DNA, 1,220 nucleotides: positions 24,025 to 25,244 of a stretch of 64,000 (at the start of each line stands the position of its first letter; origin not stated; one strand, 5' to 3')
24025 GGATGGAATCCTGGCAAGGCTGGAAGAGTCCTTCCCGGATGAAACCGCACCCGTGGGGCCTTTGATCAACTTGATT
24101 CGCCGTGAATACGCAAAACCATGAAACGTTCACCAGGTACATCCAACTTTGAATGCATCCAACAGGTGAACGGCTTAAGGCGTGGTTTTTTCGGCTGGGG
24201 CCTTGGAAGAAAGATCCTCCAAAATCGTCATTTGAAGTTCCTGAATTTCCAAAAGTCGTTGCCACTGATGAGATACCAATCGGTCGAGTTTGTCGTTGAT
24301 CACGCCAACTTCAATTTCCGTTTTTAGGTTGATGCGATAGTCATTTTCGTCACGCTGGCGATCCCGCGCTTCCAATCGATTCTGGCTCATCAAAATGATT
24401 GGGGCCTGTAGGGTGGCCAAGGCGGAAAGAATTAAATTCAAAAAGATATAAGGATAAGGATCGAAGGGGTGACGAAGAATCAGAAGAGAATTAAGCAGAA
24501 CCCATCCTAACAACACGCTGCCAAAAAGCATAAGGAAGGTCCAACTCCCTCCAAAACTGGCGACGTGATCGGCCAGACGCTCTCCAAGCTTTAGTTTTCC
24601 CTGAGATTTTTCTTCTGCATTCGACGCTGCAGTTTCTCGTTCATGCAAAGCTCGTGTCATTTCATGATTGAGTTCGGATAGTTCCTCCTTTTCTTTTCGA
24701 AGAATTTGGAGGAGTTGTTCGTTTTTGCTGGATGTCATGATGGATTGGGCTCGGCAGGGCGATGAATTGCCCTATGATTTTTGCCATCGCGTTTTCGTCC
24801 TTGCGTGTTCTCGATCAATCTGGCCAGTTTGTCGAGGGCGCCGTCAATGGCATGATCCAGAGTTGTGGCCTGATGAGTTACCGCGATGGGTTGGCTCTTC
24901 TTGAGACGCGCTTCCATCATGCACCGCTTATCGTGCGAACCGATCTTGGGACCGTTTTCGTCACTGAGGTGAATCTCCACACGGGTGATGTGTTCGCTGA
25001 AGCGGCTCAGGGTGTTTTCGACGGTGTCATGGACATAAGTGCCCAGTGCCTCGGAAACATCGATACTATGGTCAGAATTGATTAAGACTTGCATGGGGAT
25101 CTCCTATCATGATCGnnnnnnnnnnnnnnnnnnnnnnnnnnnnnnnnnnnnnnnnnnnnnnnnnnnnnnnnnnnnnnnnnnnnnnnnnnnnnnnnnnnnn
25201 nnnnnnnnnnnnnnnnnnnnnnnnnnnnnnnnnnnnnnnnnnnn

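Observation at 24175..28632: B12-binding radical SAM enzyme embedded in a stress operon: OmpA-like lipoprotein, leader element, radical SAM, HPF, DUF1003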

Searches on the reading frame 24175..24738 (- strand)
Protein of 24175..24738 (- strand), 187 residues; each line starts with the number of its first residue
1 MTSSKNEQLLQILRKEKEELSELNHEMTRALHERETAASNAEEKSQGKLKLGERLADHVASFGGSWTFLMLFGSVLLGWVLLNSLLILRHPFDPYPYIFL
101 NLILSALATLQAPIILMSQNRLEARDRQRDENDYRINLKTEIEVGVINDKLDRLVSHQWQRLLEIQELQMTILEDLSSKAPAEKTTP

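Call 5: search_protein_families(library=pfam, proteins=[window:24175-24738:-], max_evalue=0.01)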
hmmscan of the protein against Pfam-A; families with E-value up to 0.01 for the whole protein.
window:24175-24738:- (187 aa): 2 families
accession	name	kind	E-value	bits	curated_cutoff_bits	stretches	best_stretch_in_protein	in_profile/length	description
PF06210.16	DUF1003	-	9.8e-36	122.5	27.4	1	63-162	1-100/103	Protein of unknown function (DUF1003)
PF12806.12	Acyl-CoA_dh_C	-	0.0024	18.5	30.3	1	26-87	20-73/124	Acetyl-CoA dehydrogenase C-terminal like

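Call 6: search_protein_families(library=ncbifam, proteins=[window:24175-24738:-], max_evalue=0.01)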
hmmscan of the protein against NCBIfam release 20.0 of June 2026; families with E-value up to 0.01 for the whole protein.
window:24175-24738:- (187 aa): 0 families

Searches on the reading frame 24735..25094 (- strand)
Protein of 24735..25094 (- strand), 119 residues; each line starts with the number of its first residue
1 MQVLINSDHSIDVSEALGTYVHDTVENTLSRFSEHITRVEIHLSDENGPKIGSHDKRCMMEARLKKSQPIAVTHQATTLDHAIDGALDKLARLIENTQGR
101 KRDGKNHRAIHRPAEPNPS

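Call 5: search_protein_families(library=pfam, proteins=[window:24735-25094:-], max_evalue=0.01)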
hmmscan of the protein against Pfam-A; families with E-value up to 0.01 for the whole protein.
window:24735-25094:- (119 aa): 1 family
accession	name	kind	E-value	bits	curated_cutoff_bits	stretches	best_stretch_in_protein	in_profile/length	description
PF02482.25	Ribosomal_S30AE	-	4.6e-12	46.9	23.7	1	8-101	5-87/88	Sigma 54 modulation protein / S30EA ribosomal protein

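Call 6: search_protein_families(library=ncbifam, proteins=[window:24735-25094:-], max_evalue=0.01)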
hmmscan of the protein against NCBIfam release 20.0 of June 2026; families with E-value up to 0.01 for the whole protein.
window:24735-25094:- (119 aa): 2 families
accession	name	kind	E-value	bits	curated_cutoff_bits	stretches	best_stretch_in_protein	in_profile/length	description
TIGR00741.1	yfiA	equivalog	2e-09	37.9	40.9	1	1-102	1-96/102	ribosome hibernation-promoting factor, HPF/YfiA family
NF007780.0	PRK10470.1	equivalog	0.0057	17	125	0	1-97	1-88/95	ribosome hibernation promoting factor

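Call 14: list_cluster_members(proteins=[P0001, window:24735-25094:-, window:24175-24738:-, window:27157-28632:-])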
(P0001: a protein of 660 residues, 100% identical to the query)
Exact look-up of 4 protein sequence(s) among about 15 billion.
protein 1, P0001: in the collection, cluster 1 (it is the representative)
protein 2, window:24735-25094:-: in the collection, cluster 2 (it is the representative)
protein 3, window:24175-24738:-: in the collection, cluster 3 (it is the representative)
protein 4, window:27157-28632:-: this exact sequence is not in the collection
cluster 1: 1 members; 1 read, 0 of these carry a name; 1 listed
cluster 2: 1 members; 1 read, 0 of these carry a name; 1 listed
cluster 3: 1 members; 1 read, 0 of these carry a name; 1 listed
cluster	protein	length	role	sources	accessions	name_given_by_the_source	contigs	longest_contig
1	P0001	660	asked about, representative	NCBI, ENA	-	-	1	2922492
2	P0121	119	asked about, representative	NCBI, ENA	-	-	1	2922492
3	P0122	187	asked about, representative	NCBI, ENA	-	-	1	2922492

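Call 64: search_solved_structures(query=window:24735-25094:-, max_evalue=0.001)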
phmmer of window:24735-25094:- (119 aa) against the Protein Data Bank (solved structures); distinct sequences matched with E-value up to 0.001: 1.
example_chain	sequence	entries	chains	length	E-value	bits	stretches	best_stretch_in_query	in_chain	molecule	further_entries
7m4z_v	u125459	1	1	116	1.5e-19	73.7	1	1-103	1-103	Ribosomal subunit interface protein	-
